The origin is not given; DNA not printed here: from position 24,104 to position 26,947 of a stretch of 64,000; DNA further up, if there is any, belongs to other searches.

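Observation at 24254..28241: Hg/Pb-type MerR operon driving an HMA protein, a CcdA-like membrane protein and a P1B-ATPase with a YPC motif instead of CPC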

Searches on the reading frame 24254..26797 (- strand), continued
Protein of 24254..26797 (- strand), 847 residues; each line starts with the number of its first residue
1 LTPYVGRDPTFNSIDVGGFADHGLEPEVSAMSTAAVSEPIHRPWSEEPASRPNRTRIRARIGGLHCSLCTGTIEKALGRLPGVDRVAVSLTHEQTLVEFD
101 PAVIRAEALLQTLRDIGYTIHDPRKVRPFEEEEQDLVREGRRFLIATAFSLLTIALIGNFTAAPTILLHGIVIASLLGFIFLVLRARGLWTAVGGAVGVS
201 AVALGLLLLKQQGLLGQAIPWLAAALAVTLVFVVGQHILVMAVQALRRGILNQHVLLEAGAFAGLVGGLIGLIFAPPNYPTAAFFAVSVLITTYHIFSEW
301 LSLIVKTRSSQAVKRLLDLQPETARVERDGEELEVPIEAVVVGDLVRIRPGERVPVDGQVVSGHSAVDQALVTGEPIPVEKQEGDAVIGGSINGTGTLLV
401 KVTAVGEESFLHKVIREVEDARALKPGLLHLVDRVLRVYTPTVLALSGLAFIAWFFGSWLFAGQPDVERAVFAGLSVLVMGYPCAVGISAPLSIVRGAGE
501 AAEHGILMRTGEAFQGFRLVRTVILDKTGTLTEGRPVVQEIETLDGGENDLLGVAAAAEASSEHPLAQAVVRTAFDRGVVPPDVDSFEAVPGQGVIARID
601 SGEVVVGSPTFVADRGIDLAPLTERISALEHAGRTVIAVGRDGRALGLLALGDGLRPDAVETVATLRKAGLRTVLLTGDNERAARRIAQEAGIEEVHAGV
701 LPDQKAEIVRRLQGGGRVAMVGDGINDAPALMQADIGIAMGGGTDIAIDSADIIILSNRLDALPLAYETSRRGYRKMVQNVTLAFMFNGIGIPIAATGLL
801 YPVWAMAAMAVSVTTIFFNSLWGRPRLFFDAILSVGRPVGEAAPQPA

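Call 35: search_solved_structures(query=window:24254-26707:-, max_evalue=1e-20, show_alignments=2)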
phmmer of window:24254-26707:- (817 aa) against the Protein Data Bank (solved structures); distinct sequences matched with E-value up to 1e-20: 89 (the best 60 are shown).
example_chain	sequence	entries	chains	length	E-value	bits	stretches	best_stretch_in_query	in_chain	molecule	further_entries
3j09_A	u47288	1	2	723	1.7e-137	463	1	195-777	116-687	copper-exporting P-type ATPase A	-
3j08_A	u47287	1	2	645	1.2e-127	430.5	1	191-777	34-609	copper-exporting P-type ATPase A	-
7r0g_A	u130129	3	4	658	1.2e-127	430.4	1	191-777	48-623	Putative copper-exporting P-type ATPase A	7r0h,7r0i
7xuk_A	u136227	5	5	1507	6.3e-125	421.4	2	198-575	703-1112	Copper-transporting ATPase 2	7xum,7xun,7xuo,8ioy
3rfu_A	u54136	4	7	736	2e-123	416.4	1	150-791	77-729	Copper efflux ATPase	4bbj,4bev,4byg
7si3_A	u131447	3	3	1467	1.9e-119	403.3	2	197-575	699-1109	P-type Cu(+) transporter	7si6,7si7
8q73_A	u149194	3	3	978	2e-119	403.2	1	185-789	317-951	Copper-transporting ATPase HMA4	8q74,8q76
8q75_A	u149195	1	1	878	1.3e-115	390.6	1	185-789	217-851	Copper-transporting ATPase HMA4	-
4umv_A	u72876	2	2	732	1.4e-92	314.4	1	259-780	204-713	ZINC-TRANSPORTING ATPASE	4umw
7qbz_A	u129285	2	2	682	3.1e-79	270.3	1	276-765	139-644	Cadmium translocating P-type ATPase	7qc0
3sky_A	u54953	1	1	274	2.1e-61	211.3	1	478-747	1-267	Copper-exporting P-type ATPase B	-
3skx_A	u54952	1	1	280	6.2e-61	209.8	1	478-747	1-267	Copper-exporting P-type ATPase B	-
3a1c_A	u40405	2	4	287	5.8e-58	200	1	467-746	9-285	Probable copper-exporting P-type ATPase A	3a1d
3a1e_A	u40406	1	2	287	8.7e-57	196.1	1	467-746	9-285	Probable copper-exporting P-type ATPase A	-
2b8e_A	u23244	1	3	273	3.6e-55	190.7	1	482-745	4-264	cation-transporting ATPase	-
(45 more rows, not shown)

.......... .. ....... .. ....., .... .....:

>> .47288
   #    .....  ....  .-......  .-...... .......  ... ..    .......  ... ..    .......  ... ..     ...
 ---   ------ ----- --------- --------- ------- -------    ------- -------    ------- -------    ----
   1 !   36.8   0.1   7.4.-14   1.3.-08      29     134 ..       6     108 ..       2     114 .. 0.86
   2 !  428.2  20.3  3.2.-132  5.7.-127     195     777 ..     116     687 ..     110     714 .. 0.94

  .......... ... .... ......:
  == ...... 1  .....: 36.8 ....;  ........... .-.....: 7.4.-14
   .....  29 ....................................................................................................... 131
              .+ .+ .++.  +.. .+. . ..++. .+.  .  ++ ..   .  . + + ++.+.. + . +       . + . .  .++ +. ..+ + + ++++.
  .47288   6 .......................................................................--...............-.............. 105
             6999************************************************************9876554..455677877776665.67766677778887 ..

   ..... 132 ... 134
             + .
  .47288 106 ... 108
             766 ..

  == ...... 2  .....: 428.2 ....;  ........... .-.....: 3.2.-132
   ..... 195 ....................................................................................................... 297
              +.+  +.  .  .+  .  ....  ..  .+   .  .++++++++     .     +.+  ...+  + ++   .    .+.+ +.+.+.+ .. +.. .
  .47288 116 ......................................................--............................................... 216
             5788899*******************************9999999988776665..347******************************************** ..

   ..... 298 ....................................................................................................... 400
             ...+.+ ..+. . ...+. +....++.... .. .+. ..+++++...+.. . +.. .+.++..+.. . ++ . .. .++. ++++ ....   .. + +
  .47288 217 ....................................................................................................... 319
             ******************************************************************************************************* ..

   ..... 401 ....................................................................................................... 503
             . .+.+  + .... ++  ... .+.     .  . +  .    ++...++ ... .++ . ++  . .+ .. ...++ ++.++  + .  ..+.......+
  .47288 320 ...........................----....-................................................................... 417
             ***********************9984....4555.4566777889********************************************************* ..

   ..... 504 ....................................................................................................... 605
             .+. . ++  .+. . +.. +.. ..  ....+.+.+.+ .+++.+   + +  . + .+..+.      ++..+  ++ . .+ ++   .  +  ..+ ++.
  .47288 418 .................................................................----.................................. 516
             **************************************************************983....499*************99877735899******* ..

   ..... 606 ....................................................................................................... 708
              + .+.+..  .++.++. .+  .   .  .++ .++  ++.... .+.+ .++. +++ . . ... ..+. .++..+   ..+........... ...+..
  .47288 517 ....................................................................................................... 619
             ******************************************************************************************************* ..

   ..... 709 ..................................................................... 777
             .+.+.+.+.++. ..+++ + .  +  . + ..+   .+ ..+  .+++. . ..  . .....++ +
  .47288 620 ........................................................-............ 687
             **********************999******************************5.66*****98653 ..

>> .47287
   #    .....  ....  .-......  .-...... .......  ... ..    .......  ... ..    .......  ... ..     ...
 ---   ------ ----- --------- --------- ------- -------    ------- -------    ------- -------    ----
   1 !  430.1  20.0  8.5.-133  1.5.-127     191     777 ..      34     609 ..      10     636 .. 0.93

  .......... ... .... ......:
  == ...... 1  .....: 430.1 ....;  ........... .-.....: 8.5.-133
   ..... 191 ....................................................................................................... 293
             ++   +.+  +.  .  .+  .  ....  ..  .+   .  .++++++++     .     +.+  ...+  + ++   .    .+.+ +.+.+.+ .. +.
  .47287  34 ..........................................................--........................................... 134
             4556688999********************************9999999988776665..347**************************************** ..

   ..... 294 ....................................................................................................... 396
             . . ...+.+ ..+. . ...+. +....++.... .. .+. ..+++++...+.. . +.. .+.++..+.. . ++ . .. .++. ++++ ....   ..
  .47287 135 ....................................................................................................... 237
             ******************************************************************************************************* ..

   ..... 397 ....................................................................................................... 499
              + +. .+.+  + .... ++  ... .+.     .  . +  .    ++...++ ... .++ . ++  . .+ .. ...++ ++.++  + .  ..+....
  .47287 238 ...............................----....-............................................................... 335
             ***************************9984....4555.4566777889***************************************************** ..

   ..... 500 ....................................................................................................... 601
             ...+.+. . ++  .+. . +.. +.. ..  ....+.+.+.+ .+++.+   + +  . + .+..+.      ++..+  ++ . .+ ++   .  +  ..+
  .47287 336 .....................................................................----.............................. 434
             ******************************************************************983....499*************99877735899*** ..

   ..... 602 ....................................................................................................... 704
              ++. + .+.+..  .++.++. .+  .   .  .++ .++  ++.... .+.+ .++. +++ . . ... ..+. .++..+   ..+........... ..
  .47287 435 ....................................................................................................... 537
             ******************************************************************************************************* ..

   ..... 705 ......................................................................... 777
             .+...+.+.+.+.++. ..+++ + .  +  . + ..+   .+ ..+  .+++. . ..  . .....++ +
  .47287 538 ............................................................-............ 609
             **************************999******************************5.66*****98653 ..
